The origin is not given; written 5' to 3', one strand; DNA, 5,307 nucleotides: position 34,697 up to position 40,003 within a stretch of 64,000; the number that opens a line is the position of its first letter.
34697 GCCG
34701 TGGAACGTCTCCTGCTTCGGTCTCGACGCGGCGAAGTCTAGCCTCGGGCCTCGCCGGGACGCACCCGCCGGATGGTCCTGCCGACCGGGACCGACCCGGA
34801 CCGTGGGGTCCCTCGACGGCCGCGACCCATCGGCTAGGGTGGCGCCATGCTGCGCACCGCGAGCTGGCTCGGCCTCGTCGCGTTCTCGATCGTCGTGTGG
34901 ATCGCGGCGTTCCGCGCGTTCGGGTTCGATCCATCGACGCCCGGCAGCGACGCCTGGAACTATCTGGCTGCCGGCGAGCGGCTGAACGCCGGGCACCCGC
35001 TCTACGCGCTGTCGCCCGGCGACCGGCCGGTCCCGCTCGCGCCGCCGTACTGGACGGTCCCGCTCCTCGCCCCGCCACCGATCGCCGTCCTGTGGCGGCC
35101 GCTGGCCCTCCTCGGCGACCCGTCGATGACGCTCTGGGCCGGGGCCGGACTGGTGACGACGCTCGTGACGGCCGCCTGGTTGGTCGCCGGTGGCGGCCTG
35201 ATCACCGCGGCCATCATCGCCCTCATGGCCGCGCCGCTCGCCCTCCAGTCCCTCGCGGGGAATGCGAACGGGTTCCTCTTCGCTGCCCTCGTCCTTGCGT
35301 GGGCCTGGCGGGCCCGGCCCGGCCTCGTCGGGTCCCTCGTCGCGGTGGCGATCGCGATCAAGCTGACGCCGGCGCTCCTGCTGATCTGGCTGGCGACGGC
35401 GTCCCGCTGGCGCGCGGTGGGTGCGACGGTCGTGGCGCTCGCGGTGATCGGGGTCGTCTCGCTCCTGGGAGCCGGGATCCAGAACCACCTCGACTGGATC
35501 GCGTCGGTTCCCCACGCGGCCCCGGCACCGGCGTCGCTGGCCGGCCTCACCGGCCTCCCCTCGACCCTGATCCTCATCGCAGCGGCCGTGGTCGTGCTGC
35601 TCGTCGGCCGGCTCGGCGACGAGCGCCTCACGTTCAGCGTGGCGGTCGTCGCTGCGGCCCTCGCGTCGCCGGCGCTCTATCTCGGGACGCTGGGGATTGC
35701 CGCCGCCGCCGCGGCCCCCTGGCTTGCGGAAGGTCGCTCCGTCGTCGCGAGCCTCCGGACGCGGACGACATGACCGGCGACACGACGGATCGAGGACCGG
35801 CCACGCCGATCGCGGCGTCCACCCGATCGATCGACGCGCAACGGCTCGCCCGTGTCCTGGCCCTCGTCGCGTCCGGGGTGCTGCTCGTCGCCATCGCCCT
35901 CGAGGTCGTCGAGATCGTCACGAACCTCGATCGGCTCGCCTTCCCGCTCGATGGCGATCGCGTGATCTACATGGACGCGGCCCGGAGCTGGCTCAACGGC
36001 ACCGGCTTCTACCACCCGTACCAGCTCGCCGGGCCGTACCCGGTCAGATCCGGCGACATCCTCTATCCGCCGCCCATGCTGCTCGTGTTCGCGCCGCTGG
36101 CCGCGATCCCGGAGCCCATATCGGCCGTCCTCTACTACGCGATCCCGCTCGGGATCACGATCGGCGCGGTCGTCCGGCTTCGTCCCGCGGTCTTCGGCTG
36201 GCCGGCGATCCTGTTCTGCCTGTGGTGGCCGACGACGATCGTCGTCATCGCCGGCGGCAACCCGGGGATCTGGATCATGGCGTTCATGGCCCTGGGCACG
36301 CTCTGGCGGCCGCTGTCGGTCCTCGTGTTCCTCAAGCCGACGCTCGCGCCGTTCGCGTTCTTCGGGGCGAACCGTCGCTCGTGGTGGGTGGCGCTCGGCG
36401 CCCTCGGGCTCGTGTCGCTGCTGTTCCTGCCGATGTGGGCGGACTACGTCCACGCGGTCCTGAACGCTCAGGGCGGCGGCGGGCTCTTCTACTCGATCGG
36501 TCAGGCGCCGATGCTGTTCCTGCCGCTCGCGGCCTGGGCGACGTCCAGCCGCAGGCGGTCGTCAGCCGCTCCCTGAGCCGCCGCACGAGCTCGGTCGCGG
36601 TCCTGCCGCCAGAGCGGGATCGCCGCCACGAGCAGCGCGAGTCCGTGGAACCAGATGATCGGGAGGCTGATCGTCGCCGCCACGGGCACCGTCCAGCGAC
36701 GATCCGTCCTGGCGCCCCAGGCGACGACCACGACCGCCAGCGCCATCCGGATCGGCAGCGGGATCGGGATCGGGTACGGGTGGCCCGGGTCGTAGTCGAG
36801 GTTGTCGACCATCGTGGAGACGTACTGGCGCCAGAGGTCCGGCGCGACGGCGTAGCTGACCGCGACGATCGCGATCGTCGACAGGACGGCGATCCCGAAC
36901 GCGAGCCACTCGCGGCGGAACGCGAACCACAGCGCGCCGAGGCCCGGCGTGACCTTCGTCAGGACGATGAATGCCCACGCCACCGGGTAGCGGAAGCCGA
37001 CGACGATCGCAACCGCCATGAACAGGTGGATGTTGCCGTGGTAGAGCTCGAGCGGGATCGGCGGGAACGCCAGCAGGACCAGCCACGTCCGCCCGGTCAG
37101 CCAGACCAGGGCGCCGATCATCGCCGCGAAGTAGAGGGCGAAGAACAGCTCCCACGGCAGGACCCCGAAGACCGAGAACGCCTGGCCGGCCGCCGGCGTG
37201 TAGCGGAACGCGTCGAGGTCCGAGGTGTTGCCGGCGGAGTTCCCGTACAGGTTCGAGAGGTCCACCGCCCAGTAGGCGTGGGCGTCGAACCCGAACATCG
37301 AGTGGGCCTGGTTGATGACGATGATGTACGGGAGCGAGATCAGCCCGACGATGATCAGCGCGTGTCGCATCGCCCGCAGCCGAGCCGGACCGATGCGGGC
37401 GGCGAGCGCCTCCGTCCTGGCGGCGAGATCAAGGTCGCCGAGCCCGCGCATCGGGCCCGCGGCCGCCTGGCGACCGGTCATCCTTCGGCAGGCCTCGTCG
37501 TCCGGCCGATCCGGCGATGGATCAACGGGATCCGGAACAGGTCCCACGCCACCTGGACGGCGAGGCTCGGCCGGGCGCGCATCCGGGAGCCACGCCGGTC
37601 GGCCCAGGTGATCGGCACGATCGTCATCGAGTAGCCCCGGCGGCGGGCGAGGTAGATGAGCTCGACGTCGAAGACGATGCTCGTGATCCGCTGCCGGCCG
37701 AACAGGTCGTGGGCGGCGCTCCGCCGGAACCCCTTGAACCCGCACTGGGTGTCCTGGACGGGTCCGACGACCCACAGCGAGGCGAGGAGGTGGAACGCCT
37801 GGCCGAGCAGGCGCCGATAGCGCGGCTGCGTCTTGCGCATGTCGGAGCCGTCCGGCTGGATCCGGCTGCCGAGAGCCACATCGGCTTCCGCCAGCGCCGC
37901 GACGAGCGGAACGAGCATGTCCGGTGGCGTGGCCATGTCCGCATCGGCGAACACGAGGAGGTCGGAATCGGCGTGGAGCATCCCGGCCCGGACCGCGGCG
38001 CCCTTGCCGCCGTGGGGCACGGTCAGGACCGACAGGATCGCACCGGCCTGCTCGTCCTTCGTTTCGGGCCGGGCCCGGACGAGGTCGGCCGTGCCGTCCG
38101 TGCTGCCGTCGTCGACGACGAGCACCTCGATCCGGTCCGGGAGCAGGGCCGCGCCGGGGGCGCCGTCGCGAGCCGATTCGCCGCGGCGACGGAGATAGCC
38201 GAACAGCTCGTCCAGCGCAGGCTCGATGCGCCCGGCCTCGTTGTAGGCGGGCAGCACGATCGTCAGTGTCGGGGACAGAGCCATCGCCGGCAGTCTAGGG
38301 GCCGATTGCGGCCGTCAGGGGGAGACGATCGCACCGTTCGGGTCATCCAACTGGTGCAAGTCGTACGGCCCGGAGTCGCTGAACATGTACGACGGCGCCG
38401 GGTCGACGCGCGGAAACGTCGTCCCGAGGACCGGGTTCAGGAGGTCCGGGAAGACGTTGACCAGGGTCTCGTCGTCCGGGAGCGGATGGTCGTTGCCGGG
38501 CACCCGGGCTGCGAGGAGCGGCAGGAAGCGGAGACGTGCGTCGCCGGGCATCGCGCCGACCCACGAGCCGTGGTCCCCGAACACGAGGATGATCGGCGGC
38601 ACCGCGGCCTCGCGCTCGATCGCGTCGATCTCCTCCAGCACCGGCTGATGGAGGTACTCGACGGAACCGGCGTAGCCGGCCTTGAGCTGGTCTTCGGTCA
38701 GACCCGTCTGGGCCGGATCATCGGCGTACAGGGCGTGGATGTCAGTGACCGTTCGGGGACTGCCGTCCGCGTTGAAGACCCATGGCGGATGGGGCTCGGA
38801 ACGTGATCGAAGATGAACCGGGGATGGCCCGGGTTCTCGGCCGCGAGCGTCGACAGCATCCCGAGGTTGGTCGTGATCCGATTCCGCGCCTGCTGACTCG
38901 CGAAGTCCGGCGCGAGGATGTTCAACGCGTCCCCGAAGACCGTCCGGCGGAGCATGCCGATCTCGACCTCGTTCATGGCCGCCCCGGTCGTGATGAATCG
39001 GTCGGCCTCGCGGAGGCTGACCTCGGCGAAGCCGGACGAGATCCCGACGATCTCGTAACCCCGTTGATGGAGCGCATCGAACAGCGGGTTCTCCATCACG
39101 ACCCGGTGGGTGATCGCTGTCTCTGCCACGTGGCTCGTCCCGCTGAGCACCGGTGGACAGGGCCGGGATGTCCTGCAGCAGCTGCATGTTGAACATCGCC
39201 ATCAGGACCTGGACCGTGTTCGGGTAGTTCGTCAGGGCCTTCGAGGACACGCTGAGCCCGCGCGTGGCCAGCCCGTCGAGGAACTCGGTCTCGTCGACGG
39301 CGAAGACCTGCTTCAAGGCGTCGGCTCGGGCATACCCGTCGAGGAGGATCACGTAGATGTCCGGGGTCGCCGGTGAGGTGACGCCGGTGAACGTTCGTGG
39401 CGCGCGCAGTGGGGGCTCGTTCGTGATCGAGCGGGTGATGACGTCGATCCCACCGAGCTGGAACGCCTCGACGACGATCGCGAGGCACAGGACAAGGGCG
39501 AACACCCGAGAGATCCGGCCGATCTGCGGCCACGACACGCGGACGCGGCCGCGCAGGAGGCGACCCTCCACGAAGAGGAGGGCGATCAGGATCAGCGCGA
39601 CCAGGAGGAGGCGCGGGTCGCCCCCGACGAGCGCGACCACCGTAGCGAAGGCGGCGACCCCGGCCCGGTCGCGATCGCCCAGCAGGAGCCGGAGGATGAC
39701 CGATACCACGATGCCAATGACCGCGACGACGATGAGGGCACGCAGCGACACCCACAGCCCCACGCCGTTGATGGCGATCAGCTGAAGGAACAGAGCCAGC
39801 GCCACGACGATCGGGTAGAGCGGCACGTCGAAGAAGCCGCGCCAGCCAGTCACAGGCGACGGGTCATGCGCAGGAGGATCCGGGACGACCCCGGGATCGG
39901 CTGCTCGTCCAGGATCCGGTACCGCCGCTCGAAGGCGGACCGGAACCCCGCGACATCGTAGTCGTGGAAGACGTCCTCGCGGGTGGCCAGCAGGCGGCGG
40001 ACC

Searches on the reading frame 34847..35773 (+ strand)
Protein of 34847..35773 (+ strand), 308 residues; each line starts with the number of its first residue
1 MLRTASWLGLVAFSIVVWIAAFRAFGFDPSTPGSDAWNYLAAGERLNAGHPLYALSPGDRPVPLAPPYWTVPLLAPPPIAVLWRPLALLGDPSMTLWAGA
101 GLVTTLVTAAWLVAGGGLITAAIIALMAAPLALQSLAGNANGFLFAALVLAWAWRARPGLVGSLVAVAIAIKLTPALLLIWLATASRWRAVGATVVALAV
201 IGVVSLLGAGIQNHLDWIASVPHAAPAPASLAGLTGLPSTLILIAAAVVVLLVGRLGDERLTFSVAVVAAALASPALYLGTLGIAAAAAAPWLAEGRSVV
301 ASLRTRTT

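Call 10: search_protein_families(library=pfam, proteins=[window:34847-35773:+], max_evalue=0.01)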
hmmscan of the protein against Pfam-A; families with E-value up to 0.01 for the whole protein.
window:34847-35773:+ (308 aa): 1 family
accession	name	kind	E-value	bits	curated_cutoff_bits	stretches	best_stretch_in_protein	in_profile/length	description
PF09594.16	GT87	-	2.5e-11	44.2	25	1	76-275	4-237/237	Glycosyltransferase family 87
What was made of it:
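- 34847..35773 (+): GT87-like GT-C. Pfam GT87 scores 44 bits (call 10).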

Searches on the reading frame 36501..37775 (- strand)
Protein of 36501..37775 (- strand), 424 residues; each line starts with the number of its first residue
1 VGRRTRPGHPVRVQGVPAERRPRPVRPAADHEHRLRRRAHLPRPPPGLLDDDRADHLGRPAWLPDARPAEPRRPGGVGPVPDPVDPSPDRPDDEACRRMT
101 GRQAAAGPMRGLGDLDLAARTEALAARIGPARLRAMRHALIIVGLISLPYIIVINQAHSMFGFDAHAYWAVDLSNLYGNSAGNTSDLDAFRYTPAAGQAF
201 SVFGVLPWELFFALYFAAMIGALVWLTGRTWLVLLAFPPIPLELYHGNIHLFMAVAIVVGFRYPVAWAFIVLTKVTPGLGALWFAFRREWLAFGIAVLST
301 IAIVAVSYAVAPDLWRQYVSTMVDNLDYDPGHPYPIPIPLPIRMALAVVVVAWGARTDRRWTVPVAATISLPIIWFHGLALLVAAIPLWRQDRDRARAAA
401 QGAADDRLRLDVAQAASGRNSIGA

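Call 10: search_protein_families(library=pfam, proteins=[window:36501-37775:-], max_evalue=0.01)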
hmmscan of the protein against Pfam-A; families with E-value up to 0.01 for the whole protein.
window:36501-37775:- (424 aa): 1 family
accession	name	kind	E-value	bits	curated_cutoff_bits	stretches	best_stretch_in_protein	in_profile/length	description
PF09594.16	GT87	-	2.5e-12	47.5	25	1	190-399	1-224/237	Glycosyltransferase family 87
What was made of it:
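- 36501..37481 (-): GT87-like GT-C; its start overlaps the stop of GT2 no. 3 by 4 bp. Pfam GT87 scores 47.5 bits (call 10).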

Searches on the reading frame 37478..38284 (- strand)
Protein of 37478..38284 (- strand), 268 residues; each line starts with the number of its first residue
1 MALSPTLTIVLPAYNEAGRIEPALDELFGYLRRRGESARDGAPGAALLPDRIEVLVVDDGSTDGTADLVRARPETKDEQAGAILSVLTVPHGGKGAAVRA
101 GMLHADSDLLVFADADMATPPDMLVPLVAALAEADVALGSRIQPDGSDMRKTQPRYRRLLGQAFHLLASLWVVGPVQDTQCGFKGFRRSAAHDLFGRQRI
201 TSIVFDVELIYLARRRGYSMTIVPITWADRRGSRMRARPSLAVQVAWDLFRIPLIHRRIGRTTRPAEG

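Call 11: search_protein_families(library=pfam, proteins=[window:37478-38284:-], max_evalue=0.01)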
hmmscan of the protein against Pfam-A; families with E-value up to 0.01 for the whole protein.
window:37478-38284:- (268 aa): 4 families
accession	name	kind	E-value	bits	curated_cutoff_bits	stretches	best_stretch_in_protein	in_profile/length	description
PF00535.33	Glycos_transf_2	-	2.3e-23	83.4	23.3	1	8-195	1-168/168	Glycosyl transferase family 2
PF13641.12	Glyco_tranf_2_3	-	3.6e-05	24.3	27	1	53-138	32-118/230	Glycosyltransferase like family 2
PF10111.15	Glyco_tranf_2_2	-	0.00014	21.9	27.3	1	50-125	28-100/276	Glycosyltransferase like family 2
PF13506.12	Glyco_transf_21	-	0.00065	19.6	21.7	1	96-138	20-62/174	Glycosyl transferase family 21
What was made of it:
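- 37478..38284 (-): GT2 no. 3, ArnC/Dpm1-like; part of the conserved core. Pfam GT2, E = 2e-23 (call 11).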

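Call 54: search_solved_structures(query=window:37478-38284:-, max_evalue=0.001)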
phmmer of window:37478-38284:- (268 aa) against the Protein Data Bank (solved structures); distinct sequences matched with E-value up to 0.001: 11.
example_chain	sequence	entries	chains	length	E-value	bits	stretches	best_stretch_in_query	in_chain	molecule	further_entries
9bhc_C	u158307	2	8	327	1.2e-11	47.8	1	48-194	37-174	Undecaprenyl-phosphate 4-deoxy-4-formamido-L-arabinose transferase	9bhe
8vxh_A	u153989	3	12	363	1.6e-11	47.4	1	48-194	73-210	Undecaprenyl-phosphate 4-deoxy-4-formamido-L-arabinose transferase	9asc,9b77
9hwj_A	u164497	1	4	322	3.9e-10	42.8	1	47-156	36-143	Undecaprenyl-phosphate 4-deoxy-4-formamido-L-arabinose transferase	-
6yv7_B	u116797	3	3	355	9e-10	41.6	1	4-142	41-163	Glycosyl transferase, family 2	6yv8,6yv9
6yv7_A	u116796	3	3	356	9.1e-10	41.6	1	4-142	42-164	Glycosyl transferase, family 2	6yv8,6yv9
5mlz_A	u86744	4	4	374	2.8e-09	40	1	50-236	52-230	Dolichol monophosphate mannose synthase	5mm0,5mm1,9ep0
7ona_A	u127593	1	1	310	1.1e-06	31.5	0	39-105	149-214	SAKe6AC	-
7q58_A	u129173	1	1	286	4.5e-05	26.2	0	71-105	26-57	SAKe6BR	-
4y6n_A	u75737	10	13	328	0.00025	23.7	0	6-128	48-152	Glucosyl-3-phosphoglycerate synthase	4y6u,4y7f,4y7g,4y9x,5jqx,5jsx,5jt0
3e25_A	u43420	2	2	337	0.00027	23.6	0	6-128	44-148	Putative uncharacterized protein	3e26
4ddz_A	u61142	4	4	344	0.00028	23.6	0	6-128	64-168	GLUCOSYL-3-PHOSPHOGLYCERATE SYNTHASE (GpgS) | Glucosyl-3-phosphoglycerate synthase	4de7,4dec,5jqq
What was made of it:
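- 37478..38284 (-): The best solved relatives are ArnC at 1.2e-11 and Dol-P-Man synthase (call 54).
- Closest known: ArnT/ArnC lipid A modification and Pmt protein O-mannosylation. Same: The best solved relative of one GT2 is ArnC (call 54).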

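Call 72: search_protein_families(library=ncbifam, proteins=[window:37478-38284:-], max_evalue=0.00001)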
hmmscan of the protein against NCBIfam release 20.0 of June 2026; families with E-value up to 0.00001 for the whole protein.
window:37478-38284:- (268 aa): 12 families
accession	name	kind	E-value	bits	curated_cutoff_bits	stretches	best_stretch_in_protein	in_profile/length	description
NF041391.1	DPhHxTase_Halo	equivalog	3.3e-14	52.4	375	1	50-233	23-189/213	dolichyl-phosphate hexose transferase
NF041875.1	EPS_EpsD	equivalog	8.5e-13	48.4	370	1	47-159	26-131/325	exopolysaccharide biosynthesis glycosyltransferase EpsD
NF007986.1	PRK10714.1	equivalog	4.2e-12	45.7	529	1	45-155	32-140/316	undecaprenyl-phosphate 4-deoxy-4-formamido-L-arabinose transferase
TIGR04283.1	glyco_like_mftF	equivalog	1.8e-10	40.8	182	1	49-139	26-105/221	TIGR04283 family arsenosugar biosynthesis glycosyltransferase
TIGR04182.1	glyco_TIGR04182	equivalog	2.7e-10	40.1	325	1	53-239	29-203/293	S-layer glycoprotein N-glycosyltransferase AglJ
TIGR03469.1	HpnB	hypoth_equivalog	3.2e-10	39.6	379.25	1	5-141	44-170/386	hopene-associated glycosyltransferase HpnB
NF047588.1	GlcsyltransPgfSStrep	equivalog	4.9e-10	39.1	500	1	7-194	3-167/308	glycosyltransferase PgfS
NF010496.0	PRK13915.1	equivalog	9.8e-09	34.7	262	1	50-131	62-142/307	glucosyl-3-phosphoglycerate synthase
NF058614.1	PPMAGASynPpgS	equivalog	4.6e-07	29.5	370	1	53-225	28-194/226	polyprenyl-phospho-N-acetylgalactosaminyl synthase PpgS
TIGR03937.1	PgaC_IcaA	equivalog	5.3e-07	28.9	422.3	1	6-133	46-152/407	poly-beta-1,6-N-acetyl-D-glucosamine synthase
TIGR03965.1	mycofact_glyco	equivalog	1.7e-06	27.2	280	1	50-142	104-191/467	mycofactocin biosynthesis glycosyltransferase MftF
NF045692.1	OglycostaseCruG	equivalog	8.7e-06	24.9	600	0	6-135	42-156/386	2'-O-glycosyltransferase CruG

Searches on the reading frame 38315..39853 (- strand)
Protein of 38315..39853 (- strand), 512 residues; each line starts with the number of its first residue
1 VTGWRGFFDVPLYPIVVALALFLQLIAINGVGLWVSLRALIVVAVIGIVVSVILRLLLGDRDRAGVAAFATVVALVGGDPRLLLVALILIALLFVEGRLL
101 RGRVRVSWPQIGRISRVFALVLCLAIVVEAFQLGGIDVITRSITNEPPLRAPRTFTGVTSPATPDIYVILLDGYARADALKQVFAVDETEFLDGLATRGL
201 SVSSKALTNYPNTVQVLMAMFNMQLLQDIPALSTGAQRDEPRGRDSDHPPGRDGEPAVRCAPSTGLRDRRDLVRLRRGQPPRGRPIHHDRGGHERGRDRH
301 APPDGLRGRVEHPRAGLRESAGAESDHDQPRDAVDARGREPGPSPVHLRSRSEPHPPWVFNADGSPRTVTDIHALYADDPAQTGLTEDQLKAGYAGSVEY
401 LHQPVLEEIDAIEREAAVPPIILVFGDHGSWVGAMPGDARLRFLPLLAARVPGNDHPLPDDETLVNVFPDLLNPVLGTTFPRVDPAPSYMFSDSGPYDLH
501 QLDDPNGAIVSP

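Call 21: search_protein_families(library=ncbifam, proteins=[window:38315-39853:-], max_evalue=0.1)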
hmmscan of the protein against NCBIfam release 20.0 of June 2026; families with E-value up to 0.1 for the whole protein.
window:38315-39853:- (512 aa): 1 family
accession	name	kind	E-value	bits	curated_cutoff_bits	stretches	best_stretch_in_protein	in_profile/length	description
TIGR00937.1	2A51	subfamily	0.02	14.5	171.7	1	10-105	76-168/368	chromate efflux transporter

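Call 31: search_solved_structures(query=A3, max_evalue=10)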
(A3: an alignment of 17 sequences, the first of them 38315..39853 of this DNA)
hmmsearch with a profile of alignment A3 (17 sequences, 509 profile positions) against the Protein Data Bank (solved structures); distinct sequences matched with E-value up to 10: 3.
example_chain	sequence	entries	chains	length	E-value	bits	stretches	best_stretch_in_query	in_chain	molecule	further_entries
8di0_A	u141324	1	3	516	0.037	15.5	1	339-428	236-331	Arylsulfatase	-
6hhm_A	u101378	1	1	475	1.2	10.5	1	384-474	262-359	Arylsulfatase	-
3b5q_A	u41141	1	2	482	2.3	9.6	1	383-429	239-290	Putative sulfatase yidJ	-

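Call 92: search_protein_families(library=pfam, alignment_id=A3, max_evalue=0.01)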
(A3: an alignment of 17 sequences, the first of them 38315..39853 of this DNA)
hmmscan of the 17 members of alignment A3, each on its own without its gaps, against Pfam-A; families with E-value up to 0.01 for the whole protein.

A. member 1, window:38315-39853:- (512 aa): 0 families

B. families by the number of members that match (of 17 scanned): 2 families
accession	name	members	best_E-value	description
PF00884.28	Sulfatase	14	1.8e-08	Sulfatase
PF01370.27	Epimerase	1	0.0018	NAD dependent epimerase/dehydratase family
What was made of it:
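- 38315..39853 (-): Membrane-anchored sulfatase/LtaS-like (alkaline-phosphatase superfamily) transferase, internally frameshifted. Fourteen of 17 family members hit Pfam Sulfatase (call 92).
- On LtaS / sulfatase (alkaline-phosphatase superfamily) membrane transferases: Fourteen of 17 family members hit PF00884 (call 92).
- Checked: The gene at 38315 is sulfatase/LtaS-like, not GT-C (call 92).
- The sulfatase/LtaS-like enzyme could act on a polymer (call 92).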

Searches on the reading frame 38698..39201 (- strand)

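Call 57: search_protein_families(library=pfam, proteins=[window:38698-39201:-], max_evalue=1)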
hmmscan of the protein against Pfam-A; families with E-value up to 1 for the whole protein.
window:38698-39201:- (167 aa): 1 family
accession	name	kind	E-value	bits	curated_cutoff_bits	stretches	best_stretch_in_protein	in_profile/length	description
PF03698.18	UPF0180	-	0.086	13.5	25.4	1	42-80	14-49/77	Uncharacterised protein family (UPF0180)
